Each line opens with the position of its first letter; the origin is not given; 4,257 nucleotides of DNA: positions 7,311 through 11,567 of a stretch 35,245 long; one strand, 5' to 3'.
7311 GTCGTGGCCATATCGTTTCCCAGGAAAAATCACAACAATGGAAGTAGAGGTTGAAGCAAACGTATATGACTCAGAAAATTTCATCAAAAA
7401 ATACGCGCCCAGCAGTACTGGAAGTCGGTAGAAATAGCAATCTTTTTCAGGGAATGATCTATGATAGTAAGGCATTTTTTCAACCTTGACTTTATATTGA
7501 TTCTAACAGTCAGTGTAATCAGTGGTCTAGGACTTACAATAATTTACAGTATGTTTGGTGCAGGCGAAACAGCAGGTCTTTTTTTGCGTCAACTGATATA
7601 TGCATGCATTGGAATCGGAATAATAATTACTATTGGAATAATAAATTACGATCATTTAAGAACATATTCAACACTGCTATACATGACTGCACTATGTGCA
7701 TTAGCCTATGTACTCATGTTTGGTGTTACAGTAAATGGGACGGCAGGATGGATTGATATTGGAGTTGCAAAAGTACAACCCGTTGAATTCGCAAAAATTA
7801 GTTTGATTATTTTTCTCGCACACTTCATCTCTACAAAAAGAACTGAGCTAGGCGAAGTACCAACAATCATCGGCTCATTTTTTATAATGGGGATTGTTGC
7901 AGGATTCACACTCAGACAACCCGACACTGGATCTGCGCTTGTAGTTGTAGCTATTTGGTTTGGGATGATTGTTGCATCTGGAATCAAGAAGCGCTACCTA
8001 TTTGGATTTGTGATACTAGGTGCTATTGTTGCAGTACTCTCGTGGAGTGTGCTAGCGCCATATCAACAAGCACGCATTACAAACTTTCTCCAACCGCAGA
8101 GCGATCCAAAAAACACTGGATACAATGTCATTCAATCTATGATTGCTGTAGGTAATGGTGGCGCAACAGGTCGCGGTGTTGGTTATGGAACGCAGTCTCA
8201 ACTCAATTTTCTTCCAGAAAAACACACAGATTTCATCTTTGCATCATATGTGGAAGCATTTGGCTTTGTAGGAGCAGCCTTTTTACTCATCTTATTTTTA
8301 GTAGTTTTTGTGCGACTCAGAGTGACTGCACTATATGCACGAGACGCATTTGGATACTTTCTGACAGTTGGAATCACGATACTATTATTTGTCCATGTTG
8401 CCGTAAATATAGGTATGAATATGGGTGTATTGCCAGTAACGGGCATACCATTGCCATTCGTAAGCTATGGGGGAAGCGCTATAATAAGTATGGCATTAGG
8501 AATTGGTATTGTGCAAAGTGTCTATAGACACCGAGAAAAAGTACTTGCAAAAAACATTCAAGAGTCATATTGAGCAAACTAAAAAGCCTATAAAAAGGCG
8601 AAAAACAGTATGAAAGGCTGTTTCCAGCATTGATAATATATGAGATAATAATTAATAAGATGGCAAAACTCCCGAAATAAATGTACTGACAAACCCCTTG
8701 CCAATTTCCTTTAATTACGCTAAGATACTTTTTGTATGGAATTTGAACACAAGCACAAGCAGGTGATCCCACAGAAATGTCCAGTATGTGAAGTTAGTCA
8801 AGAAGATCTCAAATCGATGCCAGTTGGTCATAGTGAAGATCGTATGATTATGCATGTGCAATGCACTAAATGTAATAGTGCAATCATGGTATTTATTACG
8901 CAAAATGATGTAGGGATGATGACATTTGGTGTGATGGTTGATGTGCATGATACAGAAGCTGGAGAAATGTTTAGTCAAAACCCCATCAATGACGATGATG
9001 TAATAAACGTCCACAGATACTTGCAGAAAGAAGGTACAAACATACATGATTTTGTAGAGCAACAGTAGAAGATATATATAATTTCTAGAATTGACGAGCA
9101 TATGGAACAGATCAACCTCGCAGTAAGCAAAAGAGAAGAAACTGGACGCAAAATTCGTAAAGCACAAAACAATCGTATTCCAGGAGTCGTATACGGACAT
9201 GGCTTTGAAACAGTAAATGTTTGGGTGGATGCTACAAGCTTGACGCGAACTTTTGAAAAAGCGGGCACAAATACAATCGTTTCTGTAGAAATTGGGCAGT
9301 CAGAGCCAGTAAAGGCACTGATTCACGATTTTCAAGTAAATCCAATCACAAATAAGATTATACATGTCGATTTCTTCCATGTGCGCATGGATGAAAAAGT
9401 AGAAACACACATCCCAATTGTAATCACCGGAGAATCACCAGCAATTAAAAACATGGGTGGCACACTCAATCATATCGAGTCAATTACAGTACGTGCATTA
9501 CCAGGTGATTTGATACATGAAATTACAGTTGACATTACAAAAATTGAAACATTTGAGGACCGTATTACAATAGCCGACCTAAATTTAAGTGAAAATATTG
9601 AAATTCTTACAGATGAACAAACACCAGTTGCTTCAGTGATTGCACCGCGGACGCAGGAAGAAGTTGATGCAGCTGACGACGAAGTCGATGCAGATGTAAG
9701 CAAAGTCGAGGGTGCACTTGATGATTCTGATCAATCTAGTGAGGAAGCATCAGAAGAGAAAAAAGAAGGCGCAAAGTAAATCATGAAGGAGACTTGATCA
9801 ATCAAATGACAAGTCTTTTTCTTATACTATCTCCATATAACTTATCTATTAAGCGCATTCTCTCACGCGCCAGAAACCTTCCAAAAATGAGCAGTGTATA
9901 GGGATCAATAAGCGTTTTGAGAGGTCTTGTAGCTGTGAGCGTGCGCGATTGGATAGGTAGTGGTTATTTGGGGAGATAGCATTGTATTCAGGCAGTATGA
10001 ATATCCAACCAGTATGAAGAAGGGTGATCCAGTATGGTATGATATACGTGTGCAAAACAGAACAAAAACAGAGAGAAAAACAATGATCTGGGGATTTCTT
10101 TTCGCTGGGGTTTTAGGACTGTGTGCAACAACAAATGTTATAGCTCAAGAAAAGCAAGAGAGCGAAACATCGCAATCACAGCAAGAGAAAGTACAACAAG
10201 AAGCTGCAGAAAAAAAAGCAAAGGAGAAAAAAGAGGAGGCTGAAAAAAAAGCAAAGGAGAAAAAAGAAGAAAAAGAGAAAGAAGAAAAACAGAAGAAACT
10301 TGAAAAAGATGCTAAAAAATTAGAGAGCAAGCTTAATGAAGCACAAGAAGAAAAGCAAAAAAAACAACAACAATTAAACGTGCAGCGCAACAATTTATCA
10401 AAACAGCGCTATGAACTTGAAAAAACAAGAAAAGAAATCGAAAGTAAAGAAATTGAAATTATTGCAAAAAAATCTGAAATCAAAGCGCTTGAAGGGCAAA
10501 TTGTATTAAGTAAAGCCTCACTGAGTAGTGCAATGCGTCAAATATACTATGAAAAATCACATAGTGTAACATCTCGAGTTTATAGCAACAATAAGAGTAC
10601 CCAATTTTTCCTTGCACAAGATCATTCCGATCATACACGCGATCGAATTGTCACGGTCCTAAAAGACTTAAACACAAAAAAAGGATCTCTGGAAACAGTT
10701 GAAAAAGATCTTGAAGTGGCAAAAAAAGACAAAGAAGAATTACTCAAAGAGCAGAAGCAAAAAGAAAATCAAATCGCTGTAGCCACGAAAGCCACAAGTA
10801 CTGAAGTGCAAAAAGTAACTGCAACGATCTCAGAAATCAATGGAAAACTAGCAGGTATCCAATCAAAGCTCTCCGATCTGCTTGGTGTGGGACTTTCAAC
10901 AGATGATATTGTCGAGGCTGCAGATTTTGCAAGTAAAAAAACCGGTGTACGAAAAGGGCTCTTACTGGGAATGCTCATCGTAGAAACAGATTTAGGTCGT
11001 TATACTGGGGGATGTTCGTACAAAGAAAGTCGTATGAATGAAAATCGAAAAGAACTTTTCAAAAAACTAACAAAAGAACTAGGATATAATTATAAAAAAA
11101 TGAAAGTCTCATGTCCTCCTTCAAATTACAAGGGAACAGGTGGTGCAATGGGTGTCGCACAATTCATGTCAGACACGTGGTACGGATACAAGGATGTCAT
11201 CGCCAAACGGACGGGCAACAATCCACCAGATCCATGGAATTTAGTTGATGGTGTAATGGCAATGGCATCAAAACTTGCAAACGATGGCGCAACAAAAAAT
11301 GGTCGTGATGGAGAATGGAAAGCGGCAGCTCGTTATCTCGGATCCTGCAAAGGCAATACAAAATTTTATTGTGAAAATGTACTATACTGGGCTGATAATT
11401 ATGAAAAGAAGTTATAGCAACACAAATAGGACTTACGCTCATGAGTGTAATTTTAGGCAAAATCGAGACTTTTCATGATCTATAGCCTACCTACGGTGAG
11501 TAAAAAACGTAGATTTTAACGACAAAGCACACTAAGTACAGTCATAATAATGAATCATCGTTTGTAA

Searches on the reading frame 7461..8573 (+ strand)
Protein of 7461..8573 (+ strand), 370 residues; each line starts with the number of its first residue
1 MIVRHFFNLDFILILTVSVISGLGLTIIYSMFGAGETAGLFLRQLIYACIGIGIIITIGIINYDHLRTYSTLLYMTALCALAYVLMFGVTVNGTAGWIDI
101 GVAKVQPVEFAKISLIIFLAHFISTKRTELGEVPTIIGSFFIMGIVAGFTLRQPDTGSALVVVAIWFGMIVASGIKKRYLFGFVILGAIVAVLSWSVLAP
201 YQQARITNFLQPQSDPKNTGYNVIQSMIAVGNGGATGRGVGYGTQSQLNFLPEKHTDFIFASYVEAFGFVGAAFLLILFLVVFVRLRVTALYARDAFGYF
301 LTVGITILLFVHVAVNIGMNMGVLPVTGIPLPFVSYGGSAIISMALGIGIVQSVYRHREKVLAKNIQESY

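Call 62: search_protein_families(library=pfam, proteins=[window:7461-8573:+], max_evalue=0.00001)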
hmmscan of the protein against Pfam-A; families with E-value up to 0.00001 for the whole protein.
window:7461-8573:+ (370 aa): 1 family
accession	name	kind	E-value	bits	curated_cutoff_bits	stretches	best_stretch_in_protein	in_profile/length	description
PF01098.24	FTSW_RODA_SPOVE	-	2.5e-92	310.1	26.4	1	13-359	10-355/356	Cell cycle protein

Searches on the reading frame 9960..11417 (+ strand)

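Call 62: search_protein_families(library=pfam, proteins=[window:9960-11417:+], max_evalue=0.00001)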
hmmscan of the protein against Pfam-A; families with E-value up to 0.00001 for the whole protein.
window:9960-11417:+ (485 aa): 1 family
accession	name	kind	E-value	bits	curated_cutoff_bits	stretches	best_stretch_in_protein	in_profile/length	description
PF13406.11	SLT_2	-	3e-06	27.1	24.3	1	322-444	78-201/292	Transglycosylase SLT domain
